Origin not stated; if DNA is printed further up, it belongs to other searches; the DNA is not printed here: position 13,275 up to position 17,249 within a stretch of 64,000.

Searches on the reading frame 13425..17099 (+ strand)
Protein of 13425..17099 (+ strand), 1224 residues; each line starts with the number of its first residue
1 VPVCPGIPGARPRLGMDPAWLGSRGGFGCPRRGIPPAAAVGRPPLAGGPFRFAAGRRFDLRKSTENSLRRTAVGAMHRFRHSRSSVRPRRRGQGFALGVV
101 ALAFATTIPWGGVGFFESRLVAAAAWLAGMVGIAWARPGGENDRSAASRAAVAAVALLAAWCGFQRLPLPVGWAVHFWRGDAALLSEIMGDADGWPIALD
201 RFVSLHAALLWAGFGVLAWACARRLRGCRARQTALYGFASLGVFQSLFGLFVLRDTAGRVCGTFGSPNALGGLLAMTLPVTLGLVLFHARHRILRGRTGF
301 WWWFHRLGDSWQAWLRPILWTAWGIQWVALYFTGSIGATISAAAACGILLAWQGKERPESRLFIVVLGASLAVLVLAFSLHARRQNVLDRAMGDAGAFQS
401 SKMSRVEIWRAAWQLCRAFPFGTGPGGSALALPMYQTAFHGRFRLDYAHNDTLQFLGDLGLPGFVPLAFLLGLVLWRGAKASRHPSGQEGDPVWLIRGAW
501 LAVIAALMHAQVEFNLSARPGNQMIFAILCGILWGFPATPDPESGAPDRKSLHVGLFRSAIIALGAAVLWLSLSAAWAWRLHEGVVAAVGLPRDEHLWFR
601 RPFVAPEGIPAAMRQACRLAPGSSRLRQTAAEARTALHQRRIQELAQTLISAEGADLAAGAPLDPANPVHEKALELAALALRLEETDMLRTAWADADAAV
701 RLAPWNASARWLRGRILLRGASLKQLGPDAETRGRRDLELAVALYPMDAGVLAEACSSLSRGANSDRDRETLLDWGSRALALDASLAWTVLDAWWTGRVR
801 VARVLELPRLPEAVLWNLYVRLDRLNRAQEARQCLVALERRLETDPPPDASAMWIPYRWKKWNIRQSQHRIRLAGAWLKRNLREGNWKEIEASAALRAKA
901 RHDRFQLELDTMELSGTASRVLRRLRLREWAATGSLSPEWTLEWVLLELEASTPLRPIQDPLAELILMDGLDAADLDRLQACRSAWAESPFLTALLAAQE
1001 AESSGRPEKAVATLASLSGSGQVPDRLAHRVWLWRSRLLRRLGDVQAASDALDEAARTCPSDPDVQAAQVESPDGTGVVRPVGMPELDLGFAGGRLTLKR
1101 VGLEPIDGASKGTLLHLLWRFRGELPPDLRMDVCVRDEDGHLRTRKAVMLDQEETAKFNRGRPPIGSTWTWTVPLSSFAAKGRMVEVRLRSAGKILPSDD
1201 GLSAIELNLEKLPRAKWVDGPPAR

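Call 22: search_protein_families(library=pfam, proteins=[window:13425-17099:+], max_evalue=0.0001)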
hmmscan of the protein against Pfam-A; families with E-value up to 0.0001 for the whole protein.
window:13425-17099:+ (1224 aa): 3 families
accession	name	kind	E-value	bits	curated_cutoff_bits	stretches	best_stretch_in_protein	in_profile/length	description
PF04932.20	Wzy_C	-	5.6e-19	68.9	31.7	1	326-466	6-147/149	O-Antigen ligase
PF13428.12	TPR_14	-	6.2e-06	26.8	23.5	1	1030-1068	2-40/44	Tetratricopeptide repeat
PF13432.12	TPR_16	-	1.7e-05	25.6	32.7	1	995-1063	1-65/65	Tetratricopeptide repeat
